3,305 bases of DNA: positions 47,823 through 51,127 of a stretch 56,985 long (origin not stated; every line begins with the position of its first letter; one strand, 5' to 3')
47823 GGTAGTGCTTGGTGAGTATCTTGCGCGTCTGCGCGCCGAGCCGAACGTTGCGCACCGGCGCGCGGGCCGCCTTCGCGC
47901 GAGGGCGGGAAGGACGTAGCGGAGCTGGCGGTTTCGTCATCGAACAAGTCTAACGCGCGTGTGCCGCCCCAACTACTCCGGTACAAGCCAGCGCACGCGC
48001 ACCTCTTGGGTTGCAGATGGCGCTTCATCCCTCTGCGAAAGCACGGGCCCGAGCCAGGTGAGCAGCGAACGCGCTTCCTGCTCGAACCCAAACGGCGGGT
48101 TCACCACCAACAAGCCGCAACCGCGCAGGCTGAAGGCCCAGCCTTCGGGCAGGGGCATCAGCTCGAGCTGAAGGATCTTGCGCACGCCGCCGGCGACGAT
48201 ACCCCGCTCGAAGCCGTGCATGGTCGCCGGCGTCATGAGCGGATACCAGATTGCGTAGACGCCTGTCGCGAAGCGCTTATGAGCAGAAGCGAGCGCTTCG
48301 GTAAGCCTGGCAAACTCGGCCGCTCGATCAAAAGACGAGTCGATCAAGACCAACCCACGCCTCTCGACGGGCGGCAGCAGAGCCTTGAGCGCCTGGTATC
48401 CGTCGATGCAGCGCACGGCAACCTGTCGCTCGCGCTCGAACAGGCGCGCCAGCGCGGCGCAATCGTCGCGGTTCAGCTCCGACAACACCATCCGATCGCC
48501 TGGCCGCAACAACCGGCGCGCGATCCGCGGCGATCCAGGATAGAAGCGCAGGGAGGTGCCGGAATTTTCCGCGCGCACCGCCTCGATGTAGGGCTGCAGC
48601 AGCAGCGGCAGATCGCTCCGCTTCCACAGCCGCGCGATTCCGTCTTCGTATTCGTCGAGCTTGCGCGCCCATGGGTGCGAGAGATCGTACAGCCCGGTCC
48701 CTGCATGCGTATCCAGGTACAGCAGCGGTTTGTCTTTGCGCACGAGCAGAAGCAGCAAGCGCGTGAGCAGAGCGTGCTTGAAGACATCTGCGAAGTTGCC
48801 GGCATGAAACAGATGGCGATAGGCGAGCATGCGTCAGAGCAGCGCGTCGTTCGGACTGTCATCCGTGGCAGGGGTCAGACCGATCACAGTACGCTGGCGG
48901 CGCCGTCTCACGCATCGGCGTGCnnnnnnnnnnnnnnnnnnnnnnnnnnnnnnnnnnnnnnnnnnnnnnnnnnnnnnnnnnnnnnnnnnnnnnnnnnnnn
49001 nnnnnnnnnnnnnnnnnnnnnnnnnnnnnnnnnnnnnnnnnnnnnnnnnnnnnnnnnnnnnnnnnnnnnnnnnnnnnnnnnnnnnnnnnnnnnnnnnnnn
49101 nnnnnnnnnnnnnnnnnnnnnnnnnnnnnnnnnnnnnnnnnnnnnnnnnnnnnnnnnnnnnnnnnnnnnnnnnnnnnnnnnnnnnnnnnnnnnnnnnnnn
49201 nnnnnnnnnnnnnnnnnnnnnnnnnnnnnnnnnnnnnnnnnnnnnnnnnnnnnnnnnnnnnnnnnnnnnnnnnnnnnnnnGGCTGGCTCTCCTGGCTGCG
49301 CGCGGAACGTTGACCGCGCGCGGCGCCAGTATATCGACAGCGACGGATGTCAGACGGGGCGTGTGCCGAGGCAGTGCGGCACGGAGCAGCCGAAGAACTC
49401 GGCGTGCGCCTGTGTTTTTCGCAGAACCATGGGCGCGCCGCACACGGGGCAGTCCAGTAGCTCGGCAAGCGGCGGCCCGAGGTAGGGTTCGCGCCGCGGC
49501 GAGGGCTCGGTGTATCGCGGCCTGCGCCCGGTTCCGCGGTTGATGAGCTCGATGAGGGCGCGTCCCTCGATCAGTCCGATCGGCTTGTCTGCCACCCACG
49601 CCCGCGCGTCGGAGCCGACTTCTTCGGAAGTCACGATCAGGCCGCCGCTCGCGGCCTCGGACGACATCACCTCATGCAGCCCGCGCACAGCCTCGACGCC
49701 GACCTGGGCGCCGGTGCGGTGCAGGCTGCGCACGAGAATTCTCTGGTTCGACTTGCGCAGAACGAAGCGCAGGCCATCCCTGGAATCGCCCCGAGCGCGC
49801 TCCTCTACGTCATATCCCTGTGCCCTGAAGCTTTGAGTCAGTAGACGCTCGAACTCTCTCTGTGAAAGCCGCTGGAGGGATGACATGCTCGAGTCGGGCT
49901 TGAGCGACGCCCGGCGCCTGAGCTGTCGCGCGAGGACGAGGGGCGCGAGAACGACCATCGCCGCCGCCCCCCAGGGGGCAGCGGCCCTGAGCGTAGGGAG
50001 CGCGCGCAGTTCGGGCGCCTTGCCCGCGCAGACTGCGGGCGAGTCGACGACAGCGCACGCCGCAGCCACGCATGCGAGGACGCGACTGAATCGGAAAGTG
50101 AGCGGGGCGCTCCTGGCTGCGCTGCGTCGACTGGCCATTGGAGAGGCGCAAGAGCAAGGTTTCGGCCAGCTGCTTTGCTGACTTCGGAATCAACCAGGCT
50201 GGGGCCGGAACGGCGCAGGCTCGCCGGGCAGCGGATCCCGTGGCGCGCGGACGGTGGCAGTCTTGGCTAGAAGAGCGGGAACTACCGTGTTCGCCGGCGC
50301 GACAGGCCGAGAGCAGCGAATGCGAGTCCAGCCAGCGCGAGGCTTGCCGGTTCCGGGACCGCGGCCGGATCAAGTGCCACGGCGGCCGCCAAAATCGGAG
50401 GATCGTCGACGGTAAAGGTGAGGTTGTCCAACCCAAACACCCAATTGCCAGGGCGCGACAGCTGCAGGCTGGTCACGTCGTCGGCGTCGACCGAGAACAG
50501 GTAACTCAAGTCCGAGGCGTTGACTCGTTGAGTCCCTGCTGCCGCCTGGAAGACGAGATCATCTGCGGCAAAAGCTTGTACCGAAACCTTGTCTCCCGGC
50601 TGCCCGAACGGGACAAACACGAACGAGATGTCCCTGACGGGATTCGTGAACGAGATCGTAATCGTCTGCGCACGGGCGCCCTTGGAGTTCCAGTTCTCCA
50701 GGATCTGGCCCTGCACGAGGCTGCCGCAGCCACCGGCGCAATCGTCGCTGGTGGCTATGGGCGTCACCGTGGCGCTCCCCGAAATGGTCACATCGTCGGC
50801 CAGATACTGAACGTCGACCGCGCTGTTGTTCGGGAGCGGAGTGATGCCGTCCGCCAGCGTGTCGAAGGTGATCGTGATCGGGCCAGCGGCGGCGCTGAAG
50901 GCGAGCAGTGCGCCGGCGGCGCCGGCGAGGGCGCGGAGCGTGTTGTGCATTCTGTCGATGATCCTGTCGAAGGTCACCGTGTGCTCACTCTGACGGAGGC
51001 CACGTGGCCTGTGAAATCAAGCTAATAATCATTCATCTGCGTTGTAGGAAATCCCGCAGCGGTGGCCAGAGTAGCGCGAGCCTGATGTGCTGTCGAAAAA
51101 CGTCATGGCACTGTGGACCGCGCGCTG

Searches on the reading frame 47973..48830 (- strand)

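Call 18: search_protein_families(library=pfam, proteins=[window:47973-48830:-], max_evalue=0.00001)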
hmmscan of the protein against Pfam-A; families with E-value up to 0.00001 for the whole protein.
window:47973-48830:- (285 aa): 1 family
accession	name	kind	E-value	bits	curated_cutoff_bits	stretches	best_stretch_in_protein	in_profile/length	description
PF04378.19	RsmJ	-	9.4e-75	251.5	27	1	33-267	1-235/245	Ribosomal RNA large subunit methyltransferase D, RlmJ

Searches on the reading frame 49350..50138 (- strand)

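Call 66: search_protein_families(library=pfam, proteins=[window:49350-50138:-], max_evalue=0.0001)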
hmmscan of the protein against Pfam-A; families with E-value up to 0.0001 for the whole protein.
window:49350-50138:- (262 aa): 3 families
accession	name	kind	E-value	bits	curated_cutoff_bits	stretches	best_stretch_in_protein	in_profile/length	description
PF04471.18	Mrr_cat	-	5.1e-18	65.7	21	1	88-199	1-115/115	Restriction endonuclease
PF22722.2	NA-iREase1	-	1.1e-10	41.8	27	1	96-196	1-105/106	NACHT-associated inactive Restriction Endonuclease 1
PF01396.24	Zn_ribbon_Top1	-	2.2e-06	27.8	32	1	229-261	3-35/39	Topoisomerase DNA binding C4 zinc finger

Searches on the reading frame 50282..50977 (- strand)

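Call 66: search_protein_families(library=pfam, proteins=[window:50282-50977:-], max_evalue=0.0001)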
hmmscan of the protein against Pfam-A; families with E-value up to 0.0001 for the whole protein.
window:50282-50977:- (231 aa): 1 family
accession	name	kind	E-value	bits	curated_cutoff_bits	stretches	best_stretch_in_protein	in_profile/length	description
PF07589.16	PEP-CTERM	-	6.9e-06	26.4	20.7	1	206-228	1-24/24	PEP-CTERM motif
